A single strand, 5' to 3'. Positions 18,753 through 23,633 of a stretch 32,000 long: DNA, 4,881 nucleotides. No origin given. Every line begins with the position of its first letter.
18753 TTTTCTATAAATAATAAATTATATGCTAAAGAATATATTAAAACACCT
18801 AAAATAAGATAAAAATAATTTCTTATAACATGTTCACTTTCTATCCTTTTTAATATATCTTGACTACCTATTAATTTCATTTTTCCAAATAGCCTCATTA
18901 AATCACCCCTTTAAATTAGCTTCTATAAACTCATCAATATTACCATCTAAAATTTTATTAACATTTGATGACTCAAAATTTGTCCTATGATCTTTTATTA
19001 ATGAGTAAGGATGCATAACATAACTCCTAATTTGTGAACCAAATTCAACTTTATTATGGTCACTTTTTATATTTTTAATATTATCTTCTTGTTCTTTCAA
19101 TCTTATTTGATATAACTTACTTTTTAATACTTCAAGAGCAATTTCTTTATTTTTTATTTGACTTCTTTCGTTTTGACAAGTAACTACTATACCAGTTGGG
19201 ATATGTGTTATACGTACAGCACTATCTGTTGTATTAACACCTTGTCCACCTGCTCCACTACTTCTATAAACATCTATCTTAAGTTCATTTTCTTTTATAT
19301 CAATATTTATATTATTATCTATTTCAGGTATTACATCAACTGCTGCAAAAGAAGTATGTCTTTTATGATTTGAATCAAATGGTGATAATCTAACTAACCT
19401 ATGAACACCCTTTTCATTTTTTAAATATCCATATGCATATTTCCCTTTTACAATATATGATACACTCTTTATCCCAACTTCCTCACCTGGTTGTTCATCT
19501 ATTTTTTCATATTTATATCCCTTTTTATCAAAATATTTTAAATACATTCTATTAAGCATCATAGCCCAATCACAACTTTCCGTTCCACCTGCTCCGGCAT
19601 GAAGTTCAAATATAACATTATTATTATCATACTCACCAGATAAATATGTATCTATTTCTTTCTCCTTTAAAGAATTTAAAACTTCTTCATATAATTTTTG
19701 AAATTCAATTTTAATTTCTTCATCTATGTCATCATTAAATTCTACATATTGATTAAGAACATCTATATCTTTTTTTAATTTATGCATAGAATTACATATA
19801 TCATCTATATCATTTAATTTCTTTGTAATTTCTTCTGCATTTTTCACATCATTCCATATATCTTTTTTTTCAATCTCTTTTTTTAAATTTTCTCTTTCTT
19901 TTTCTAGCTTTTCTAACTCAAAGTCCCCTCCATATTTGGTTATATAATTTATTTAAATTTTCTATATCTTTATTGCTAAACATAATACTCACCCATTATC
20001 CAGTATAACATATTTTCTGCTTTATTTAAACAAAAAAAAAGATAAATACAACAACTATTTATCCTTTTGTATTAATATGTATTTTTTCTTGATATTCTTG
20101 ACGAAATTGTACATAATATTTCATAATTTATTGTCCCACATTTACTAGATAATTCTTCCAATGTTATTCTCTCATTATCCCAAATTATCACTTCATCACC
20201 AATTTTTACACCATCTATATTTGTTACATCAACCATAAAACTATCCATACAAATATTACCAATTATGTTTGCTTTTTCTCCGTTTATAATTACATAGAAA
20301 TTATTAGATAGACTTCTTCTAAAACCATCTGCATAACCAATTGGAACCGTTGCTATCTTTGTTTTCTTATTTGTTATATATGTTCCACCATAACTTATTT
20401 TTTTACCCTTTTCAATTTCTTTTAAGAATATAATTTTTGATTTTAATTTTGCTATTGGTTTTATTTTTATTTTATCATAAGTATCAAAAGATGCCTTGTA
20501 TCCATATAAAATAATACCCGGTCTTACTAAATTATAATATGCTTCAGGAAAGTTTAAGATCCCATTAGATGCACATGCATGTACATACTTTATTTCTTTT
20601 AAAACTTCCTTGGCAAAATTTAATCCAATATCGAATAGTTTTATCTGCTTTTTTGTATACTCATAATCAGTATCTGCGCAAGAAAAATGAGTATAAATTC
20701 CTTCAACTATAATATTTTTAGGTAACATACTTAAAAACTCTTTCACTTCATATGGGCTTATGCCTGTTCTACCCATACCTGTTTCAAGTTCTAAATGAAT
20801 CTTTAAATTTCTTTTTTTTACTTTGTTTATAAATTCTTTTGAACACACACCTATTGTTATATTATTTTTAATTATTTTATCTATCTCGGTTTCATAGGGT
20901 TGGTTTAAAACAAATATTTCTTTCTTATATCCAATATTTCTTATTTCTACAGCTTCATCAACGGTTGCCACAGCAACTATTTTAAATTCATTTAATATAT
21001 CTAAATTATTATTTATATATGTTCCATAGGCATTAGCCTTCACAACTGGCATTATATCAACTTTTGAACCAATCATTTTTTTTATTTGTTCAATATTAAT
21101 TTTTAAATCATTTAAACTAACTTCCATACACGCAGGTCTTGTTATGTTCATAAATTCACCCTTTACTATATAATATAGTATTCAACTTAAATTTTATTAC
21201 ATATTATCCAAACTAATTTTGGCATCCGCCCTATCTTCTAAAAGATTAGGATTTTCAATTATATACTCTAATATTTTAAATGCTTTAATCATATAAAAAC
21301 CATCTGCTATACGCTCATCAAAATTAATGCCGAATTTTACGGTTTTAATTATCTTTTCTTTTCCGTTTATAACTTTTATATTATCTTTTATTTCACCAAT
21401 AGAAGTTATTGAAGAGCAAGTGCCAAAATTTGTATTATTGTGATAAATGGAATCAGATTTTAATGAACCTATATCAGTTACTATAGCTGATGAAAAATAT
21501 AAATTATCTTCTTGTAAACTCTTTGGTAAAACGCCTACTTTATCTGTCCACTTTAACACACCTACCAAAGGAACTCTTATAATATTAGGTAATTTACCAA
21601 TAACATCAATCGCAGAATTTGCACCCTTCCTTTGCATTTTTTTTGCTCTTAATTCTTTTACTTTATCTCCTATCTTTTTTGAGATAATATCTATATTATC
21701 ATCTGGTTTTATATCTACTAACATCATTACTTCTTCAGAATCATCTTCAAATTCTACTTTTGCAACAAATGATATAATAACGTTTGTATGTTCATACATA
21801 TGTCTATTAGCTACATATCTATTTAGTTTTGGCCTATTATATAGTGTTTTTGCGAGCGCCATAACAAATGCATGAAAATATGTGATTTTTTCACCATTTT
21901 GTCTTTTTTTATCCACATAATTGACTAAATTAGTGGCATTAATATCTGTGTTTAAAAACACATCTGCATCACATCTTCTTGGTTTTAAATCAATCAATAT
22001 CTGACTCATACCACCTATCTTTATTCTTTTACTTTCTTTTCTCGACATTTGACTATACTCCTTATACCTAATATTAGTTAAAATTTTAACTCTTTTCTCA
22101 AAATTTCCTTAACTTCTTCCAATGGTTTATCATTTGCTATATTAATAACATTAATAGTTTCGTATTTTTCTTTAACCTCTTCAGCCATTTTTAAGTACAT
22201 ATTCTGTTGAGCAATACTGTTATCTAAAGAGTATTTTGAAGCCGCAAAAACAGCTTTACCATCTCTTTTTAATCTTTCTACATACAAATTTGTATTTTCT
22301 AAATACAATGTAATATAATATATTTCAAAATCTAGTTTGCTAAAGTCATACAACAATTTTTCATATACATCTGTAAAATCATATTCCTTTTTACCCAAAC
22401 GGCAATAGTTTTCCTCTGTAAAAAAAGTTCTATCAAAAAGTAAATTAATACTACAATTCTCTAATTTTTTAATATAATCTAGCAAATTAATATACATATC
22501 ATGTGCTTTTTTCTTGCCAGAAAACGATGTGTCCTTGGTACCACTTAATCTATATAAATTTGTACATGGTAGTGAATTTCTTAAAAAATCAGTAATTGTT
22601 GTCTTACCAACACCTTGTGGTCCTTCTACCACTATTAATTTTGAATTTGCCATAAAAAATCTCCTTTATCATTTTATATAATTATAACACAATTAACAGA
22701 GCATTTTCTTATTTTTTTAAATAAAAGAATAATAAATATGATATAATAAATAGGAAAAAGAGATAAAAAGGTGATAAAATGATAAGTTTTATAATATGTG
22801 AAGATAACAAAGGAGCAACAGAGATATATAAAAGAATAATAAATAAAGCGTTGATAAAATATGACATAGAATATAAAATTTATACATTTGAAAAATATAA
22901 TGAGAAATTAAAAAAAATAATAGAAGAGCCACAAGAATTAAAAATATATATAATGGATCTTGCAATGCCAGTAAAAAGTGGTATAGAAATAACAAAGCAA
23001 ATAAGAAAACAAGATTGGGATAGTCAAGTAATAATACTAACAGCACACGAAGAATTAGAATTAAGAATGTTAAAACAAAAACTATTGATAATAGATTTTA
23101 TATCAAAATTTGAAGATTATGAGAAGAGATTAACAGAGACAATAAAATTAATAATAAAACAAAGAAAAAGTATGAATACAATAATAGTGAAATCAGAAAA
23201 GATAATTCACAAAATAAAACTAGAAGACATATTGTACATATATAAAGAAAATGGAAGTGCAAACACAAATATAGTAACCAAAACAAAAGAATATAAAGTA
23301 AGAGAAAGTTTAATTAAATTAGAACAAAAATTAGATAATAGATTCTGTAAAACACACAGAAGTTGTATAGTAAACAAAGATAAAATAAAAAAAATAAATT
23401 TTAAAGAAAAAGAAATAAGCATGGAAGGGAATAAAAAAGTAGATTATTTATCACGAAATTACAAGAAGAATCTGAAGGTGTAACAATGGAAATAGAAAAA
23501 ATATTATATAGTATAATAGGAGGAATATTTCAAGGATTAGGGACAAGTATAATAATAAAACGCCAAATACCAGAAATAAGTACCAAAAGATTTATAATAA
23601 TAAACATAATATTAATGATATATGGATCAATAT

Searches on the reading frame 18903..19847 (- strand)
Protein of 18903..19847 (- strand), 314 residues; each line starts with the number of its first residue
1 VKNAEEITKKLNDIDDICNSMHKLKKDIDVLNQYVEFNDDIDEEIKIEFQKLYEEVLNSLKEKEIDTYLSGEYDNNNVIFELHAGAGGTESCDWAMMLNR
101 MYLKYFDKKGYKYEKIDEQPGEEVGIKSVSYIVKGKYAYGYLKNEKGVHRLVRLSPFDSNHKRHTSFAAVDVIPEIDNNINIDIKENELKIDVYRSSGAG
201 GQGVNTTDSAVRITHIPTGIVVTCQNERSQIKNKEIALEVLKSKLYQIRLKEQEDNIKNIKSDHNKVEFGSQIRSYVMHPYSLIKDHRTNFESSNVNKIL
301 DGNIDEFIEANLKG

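Call 8: search_protein_families(library=pfam, proteins=[window:18903-19847:-], max_evalue=0.00001)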
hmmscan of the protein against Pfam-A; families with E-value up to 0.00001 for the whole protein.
window:18903-19847:- (314 aa): 2 families
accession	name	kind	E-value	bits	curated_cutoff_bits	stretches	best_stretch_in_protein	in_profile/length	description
PF03462.23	PCRF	-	2.7e-48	164.8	24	1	2-170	22-194/194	PCRF domain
PF00472.26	RF-1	-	1.7e-42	144.5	35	1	179-288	2-116/116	RF-1 domain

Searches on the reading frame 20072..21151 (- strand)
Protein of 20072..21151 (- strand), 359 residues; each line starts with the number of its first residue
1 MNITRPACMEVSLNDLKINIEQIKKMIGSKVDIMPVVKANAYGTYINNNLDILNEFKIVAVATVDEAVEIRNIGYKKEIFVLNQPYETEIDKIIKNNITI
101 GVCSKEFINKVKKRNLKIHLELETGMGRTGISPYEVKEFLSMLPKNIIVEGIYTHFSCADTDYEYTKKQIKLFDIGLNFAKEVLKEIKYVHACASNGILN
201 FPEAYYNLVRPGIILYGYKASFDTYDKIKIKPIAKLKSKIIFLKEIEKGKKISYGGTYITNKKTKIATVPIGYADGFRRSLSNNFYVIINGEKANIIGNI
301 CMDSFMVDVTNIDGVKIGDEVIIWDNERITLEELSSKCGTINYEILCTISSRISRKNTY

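Call 8: search_protein_families(library=pfam, proteins=[window:20072-21151:-], max_evalue=0.00001)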
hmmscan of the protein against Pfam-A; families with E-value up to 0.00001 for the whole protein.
window:20072-21151:- (359 aa): 2 families
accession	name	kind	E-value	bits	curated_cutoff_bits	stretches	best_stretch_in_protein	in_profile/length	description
PF01168.26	Ala_racemase_N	-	3e-51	174.7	24.1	1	11-219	1-219/220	Alanine racemase, N-terminal domain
PF00842.27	Ala_racemase_C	-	7.6e-48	161.7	25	1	234-356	2-126/127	Alanine racemase, C-terminal domain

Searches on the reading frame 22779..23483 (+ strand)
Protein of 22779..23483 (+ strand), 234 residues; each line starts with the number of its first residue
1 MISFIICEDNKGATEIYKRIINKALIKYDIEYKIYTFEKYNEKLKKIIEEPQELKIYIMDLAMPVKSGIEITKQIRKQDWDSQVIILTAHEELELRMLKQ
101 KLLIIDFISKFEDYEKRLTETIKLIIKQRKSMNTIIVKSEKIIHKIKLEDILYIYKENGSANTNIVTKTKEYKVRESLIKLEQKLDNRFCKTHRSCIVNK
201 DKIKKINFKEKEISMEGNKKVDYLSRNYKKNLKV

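Call 45: search_protein_families(library=pfam, proteins=[window:22779-23483:+], max_evalue=0.0001)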
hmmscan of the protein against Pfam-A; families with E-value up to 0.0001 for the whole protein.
window:22779-23483:+ (234 aa): 2 families
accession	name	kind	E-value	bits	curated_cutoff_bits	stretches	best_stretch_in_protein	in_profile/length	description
PF04397.21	LytTR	-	3.7e-19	69.2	22.6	1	143-233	3-94/98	LytTr DNA-binding domain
PF00072.30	Response_reg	-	6.9e-13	49.2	30.2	1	5-115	2-104/111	Response regulator receiver domain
